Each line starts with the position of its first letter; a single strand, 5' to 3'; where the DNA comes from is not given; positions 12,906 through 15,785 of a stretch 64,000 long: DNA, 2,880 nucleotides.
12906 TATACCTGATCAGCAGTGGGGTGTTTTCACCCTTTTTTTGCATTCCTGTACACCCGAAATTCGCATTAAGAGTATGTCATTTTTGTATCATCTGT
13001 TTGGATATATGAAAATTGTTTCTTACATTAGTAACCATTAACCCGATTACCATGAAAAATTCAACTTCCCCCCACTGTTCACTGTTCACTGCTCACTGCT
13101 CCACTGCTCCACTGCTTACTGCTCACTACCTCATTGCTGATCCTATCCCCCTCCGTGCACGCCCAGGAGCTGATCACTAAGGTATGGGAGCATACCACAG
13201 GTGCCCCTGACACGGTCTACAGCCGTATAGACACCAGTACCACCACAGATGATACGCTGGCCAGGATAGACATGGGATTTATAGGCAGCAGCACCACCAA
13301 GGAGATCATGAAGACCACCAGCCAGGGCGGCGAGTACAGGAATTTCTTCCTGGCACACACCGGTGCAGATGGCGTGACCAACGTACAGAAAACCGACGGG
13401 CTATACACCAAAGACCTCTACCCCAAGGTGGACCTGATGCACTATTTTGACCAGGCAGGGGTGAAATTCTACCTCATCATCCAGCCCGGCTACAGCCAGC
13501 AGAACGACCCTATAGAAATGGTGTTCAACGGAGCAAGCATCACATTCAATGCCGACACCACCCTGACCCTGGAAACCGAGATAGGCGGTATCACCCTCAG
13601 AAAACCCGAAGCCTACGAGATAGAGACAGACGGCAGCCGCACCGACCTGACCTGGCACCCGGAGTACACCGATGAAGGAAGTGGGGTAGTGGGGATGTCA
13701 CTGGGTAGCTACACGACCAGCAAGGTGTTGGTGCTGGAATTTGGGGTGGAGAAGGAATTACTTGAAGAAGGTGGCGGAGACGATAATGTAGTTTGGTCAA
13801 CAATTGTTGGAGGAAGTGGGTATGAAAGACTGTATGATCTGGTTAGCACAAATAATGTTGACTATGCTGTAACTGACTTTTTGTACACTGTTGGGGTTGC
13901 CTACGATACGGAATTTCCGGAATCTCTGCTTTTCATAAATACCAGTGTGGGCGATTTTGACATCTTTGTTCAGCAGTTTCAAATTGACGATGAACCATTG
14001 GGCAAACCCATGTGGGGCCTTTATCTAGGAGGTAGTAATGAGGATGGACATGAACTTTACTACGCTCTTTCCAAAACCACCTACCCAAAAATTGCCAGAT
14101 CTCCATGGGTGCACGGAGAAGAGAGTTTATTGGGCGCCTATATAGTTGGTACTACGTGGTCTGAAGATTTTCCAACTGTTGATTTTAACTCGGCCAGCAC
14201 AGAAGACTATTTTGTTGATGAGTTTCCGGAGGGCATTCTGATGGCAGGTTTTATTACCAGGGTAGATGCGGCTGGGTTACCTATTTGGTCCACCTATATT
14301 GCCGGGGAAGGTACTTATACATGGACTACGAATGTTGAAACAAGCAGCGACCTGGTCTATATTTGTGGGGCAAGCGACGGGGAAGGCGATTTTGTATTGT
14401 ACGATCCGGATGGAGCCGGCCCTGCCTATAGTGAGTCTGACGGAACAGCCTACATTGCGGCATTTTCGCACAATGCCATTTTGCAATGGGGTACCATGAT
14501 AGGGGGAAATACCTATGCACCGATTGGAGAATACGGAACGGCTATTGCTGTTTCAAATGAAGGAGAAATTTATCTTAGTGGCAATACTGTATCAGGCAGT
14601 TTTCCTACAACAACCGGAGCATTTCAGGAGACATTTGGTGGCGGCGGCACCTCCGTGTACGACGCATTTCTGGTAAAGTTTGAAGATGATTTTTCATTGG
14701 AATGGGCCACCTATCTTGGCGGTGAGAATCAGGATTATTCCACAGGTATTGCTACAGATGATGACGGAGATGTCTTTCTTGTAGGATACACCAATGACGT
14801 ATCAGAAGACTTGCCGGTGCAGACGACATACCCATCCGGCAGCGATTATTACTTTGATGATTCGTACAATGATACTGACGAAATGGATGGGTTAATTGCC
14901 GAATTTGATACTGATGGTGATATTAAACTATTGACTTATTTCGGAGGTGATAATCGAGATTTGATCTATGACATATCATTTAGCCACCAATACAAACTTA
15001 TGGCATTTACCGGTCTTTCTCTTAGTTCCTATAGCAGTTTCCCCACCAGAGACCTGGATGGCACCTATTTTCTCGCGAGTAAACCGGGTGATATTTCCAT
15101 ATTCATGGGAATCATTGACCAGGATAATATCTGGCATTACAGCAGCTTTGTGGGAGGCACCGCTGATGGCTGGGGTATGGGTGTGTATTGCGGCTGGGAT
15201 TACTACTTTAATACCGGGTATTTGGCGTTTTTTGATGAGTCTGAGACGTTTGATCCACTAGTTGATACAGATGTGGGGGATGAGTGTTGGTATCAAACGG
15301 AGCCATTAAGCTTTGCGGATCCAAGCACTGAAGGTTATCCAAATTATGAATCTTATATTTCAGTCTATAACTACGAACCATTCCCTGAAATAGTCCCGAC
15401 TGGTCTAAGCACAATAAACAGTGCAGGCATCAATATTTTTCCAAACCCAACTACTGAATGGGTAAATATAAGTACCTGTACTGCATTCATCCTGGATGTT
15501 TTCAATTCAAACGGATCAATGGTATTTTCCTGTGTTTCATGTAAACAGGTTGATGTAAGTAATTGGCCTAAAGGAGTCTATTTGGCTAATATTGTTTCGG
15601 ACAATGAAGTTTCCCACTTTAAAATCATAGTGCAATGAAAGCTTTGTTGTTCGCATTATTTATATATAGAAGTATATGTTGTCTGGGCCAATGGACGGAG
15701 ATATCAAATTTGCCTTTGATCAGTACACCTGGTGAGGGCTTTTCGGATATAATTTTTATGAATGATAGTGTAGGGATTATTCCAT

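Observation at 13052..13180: A 7/8-nt tandem repeat encodes the signal peptide and separates an out-of-frame ATG from a T9SS cargo gene (candidate slipped-strand ON/OFF switch)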

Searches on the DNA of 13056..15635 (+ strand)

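Call 75: search_rna_families(sources=[L012, L013, L014, L027, L026, L028, L008, L009, L002], threshold=evalue, max_evalue=0.01, show_alignments=1)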
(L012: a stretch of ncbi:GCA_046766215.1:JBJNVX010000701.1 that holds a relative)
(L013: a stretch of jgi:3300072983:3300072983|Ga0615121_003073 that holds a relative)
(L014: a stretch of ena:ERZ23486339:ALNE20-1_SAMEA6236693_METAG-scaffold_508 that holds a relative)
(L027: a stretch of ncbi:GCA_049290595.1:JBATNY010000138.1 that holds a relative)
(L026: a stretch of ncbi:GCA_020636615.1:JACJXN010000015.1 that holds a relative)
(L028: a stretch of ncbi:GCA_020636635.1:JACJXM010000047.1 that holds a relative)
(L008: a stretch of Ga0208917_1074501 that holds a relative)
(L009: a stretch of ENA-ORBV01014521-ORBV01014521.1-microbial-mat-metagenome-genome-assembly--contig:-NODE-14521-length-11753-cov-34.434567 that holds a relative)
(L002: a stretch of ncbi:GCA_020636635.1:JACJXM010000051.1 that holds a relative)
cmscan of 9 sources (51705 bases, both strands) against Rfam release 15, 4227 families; matches with E-value up to 0.01: 1.
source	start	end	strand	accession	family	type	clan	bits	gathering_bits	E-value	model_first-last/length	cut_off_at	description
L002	2124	2196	-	RF01705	Flavo-1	Gene; sRNA;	-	35.2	42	0.0008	1-76/76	no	Flavo-1 RNA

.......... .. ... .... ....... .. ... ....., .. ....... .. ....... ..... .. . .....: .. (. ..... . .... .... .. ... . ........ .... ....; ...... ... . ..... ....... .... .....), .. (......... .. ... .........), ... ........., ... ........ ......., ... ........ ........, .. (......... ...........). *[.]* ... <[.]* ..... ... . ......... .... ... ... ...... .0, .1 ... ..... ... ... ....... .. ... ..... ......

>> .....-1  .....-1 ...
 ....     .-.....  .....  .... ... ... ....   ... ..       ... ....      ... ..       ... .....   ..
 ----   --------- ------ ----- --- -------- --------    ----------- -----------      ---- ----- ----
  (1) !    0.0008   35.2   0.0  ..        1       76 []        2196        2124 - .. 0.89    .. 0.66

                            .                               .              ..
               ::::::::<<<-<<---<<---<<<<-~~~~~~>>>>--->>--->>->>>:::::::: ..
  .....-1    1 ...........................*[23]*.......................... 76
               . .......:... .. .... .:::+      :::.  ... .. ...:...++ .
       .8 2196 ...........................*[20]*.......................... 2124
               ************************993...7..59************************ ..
